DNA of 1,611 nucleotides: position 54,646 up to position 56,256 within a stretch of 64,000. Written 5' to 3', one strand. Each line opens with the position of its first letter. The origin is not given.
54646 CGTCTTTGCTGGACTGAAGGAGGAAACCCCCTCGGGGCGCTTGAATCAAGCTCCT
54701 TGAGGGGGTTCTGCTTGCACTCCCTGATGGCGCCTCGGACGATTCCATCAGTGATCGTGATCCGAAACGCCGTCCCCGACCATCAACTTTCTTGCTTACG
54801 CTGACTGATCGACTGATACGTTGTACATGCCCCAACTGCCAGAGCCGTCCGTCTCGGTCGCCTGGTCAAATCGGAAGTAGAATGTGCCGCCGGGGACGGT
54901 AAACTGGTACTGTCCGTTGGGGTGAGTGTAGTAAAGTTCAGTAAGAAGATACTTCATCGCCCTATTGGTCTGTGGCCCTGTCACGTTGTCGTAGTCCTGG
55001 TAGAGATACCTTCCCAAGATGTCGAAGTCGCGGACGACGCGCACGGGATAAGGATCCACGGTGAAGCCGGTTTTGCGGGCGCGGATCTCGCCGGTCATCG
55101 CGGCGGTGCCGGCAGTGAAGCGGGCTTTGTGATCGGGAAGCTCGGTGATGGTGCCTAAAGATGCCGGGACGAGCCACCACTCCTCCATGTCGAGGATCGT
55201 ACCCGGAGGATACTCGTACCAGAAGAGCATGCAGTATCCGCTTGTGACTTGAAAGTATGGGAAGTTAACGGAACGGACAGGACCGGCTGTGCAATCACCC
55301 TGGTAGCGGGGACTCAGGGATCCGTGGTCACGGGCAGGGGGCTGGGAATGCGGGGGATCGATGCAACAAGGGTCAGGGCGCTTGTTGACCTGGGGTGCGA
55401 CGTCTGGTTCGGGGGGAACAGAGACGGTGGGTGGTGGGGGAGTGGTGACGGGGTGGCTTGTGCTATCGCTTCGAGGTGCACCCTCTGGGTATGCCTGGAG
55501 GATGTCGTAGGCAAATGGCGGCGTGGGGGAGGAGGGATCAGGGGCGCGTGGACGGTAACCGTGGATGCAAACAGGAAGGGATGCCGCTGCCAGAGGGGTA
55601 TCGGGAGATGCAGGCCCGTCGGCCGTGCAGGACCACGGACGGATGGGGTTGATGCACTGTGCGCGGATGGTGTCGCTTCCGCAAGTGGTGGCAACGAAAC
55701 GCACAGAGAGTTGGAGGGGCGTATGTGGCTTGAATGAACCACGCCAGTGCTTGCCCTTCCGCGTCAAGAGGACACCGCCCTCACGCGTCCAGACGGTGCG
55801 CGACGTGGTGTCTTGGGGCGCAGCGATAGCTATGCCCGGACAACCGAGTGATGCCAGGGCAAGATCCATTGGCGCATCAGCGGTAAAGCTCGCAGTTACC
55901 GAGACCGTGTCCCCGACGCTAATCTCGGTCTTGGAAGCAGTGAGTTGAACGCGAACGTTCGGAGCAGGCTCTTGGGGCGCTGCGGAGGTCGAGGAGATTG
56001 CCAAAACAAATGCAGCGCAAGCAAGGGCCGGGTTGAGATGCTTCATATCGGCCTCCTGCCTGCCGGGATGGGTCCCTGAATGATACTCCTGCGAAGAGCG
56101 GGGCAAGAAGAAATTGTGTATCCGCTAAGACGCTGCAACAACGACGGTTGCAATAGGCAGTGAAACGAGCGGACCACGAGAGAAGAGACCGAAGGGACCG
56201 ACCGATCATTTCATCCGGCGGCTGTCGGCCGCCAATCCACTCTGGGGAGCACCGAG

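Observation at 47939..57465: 1,255-bp direct repeats (>99% identical) bracket a 7-kb AT-richer cargo: composite or one-ended rolling-circle transposon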

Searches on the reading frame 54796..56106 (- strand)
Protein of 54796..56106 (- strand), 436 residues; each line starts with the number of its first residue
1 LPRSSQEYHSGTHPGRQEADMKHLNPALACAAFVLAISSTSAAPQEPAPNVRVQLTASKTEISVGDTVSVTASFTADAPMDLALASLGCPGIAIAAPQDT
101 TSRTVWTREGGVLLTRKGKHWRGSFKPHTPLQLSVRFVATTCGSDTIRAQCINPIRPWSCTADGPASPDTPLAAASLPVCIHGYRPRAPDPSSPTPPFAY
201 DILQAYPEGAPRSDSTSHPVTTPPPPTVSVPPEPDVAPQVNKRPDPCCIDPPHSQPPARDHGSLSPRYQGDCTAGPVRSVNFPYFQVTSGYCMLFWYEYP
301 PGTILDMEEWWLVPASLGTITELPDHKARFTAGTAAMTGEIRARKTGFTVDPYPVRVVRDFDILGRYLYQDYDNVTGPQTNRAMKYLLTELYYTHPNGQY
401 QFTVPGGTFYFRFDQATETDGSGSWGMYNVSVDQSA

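Call 7: search_protein_families(library=pfam, proteins=[window:54796-56106:-], max_evalue=0.01)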
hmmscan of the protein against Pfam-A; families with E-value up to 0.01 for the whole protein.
window:54796-56106:- (436 aa): 0 families

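Call 20: search_protein_families(library=pfam, proteins=[window:54796-56046:-], max_evalue=0.1)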
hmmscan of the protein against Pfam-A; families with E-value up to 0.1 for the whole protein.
window:54796-56046:- (416 aa): 1 family
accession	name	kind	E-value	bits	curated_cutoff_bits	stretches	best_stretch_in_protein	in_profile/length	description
PF03771.21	SPDY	-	0.056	13.9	25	0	77-113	13-47/61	Domain of unknown function (DUF317)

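Call 26: find_encoding_contigs(protein=window:54796-56046:-, flank=10000, max_places=6)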
Protein window:54796-56046:- (416 aa): no gene with exactly this product is on record in the collection.
